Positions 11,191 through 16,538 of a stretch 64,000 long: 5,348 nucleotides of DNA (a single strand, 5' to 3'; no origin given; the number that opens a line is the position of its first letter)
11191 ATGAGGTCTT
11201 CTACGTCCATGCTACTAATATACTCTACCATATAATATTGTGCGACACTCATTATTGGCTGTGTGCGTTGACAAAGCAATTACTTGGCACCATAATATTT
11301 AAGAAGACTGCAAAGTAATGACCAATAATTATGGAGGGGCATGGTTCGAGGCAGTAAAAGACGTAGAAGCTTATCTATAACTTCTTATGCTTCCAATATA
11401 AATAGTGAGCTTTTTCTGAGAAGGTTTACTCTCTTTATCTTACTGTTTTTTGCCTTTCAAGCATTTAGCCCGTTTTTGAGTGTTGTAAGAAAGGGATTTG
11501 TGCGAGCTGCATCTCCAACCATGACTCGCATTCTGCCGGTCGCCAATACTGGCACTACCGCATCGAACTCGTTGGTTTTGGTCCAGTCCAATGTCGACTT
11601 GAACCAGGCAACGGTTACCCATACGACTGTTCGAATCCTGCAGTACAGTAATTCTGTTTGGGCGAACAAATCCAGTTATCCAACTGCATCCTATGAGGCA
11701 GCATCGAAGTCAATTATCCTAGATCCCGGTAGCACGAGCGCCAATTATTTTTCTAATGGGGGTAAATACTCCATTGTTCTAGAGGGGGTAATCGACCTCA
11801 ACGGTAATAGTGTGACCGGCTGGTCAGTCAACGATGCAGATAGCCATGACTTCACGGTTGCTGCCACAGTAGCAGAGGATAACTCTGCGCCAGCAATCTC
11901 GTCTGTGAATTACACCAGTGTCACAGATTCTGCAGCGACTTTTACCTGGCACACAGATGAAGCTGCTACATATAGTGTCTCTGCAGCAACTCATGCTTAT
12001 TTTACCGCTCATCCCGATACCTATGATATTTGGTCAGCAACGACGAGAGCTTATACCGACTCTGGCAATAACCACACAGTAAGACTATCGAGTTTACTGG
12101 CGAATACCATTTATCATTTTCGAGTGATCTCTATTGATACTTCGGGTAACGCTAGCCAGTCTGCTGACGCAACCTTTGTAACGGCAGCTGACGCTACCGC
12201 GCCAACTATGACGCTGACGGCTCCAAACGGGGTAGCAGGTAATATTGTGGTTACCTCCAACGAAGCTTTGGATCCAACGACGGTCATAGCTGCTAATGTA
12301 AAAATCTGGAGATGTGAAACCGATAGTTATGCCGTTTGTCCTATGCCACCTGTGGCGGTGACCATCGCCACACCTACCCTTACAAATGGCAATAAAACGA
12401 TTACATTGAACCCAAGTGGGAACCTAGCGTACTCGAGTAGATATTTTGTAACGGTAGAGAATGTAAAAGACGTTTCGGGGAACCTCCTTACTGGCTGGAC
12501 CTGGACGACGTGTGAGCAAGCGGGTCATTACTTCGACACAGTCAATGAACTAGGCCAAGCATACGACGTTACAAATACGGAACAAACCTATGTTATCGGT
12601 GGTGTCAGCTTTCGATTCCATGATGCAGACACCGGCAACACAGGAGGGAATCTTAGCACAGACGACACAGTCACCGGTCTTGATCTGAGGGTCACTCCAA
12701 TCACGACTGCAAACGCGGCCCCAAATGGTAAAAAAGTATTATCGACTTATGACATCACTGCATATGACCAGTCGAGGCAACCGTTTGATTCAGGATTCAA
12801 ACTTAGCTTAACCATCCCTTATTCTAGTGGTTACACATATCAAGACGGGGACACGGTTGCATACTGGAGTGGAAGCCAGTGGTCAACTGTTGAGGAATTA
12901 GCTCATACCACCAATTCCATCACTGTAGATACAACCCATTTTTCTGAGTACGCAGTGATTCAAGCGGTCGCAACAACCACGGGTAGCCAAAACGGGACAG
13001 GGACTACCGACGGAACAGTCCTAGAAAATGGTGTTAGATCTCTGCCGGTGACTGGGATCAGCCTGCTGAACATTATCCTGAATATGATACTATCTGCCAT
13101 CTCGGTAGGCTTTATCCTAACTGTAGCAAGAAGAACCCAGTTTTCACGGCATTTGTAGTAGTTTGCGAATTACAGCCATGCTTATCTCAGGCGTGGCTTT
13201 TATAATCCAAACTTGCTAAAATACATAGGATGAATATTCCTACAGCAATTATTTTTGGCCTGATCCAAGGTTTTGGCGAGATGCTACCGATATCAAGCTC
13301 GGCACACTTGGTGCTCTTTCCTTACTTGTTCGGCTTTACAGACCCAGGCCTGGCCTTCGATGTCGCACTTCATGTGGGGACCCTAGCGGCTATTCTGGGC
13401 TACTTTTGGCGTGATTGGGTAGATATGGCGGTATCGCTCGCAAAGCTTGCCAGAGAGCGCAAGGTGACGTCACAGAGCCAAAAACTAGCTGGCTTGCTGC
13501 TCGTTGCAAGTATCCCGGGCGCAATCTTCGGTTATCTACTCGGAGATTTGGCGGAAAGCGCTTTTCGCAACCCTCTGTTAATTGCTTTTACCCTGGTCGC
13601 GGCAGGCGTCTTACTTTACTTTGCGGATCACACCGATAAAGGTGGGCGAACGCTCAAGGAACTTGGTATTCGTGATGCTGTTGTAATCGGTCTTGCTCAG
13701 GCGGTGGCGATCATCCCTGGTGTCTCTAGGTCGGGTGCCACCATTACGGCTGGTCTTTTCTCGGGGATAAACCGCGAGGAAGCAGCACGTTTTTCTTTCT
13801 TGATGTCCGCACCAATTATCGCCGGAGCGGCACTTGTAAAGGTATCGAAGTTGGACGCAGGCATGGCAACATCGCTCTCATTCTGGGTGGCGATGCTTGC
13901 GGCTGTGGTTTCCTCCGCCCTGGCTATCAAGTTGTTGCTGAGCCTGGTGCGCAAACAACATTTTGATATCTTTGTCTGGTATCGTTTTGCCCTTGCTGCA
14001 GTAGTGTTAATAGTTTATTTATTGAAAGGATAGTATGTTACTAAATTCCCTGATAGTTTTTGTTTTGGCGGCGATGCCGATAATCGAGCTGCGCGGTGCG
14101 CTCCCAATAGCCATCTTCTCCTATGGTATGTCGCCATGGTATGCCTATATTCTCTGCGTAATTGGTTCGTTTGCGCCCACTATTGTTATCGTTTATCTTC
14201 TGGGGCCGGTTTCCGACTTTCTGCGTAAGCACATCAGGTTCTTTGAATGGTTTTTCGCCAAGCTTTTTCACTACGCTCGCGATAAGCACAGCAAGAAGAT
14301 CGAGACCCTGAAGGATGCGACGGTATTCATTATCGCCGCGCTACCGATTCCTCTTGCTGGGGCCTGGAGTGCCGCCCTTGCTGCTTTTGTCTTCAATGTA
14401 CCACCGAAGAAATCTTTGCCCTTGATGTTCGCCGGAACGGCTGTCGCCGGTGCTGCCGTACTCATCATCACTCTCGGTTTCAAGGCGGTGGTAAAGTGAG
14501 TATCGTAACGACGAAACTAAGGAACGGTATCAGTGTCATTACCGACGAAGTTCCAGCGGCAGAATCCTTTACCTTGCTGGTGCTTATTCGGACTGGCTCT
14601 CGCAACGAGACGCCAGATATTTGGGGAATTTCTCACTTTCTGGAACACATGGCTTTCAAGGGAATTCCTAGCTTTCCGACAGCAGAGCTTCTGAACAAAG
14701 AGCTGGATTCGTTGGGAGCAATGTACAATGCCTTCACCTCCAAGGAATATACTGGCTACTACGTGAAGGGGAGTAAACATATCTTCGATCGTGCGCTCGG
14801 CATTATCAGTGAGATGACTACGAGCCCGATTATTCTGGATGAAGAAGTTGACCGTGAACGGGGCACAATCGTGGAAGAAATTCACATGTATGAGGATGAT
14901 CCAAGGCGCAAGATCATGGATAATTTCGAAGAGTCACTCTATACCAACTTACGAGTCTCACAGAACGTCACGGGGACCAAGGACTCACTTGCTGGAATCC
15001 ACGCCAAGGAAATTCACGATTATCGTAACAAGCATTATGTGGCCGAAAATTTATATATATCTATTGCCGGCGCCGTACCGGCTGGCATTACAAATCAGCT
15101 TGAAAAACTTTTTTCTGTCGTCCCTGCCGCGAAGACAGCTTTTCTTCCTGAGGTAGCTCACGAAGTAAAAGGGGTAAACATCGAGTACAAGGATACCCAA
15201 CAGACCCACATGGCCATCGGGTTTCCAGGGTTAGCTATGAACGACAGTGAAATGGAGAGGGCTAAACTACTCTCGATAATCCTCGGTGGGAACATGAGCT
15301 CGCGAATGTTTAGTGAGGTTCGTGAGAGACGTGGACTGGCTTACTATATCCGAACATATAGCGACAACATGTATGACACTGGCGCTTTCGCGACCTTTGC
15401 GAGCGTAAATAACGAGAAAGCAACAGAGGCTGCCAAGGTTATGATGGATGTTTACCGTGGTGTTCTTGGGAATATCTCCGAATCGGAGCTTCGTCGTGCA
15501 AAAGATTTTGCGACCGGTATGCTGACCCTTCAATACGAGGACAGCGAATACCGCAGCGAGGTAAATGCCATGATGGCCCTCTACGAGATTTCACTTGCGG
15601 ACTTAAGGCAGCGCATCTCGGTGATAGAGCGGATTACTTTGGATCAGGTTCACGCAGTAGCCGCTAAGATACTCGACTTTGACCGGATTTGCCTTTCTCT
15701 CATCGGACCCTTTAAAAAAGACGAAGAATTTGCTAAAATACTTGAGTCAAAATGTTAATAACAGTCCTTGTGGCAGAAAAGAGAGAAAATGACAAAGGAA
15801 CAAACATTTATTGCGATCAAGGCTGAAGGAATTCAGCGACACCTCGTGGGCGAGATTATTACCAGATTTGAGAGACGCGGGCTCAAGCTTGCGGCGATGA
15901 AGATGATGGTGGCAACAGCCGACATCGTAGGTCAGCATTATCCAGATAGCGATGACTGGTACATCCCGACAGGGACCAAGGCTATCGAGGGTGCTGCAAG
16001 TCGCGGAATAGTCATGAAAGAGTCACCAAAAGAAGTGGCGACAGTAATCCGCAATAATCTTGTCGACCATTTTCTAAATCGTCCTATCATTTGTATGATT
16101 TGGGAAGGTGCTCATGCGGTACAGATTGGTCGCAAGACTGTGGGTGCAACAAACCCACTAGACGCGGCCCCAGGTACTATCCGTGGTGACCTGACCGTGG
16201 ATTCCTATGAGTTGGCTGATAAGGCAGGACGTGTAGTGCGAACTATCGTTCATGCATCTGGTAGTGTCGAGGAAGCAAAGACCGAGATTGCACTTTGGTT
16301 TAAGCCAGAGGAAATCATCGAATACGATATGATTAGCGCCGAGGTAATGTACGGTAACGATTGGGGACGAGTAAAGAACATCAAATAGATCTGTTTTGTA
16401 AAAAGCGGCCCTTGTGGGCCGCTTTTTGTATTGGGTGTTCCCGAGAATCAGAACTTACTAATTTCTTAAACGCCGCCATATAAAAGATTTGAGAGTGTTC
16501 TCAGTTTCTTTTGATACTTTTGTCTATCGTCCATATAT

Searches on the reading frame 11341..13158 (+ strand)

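Call 23: search_protein_families(library=pfam, proteins=[window:11341-13158:+])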
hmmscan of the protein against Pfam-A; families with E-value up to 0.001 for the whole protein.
window:11341-13158:+ (605 aa): 3 families
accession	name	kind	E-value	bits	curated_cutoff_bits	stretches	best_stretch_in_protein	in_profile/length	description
PF13205.12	Big_5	-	3e-09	38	23.6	1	284-390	1-105/105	Bacterial Ig-like domain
PF16656.11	Pur_ac_phosph_N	-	4e-07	30.9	30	1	189-281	6-93/93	Purple acid Phosphatase, N-terminal domain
PF00041.27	fn3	-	0.00068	20.2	25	0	185-278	2-82/84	Fibronectin type III domain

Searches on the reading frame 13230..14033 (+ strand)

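Call 24: search_protein_families(library=pfam, proteins=[window:13230-14033:+])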
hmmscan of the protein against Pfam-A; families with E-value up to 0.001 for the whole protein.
window:13230-14033:+ (267 aa): 1 family
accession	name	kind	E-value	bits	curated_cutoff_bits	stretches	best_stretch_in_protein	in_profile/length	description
PF02673.24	BacA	-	8.4e-79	265.3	33.4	1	6-258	1-257/257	Bacitracin resistance protein BacA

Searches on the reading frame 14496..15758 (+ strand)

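Call 24: search_protein_families(library=pfam, proteins=[window:14496-15758:+])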
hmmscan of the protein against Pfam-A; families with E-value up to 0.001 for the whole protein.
window:14496-15758:+ (420 aa): 2 families
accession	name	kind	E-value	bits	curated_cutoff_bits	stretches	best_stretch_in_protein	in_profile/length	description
PF05193.26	Peptidase_M16_C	-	1e-31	110.7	23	1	169-337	3-179/181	Peptidase M16 inactive domain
PF00675.25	Peptidase_M16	-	2.9e-29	102.3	22.3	1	14-161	2-148/149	Insulinase (Peptidase family M16)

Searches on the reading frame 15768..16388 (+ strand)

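Call 24: search_protein_families(library=pfam, proteins=[window:15768-16388:+])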
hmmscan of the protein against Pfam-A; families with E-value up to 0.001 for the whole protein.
window:15768-16388:+ (206 aa): 1 family
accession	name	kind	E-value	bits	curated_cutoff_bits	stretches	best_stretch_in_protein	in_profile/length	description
PF00334.24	NDK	-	2.8e-34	118.4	27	2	96-183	58-135/135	Nucleoside diphosphate kinase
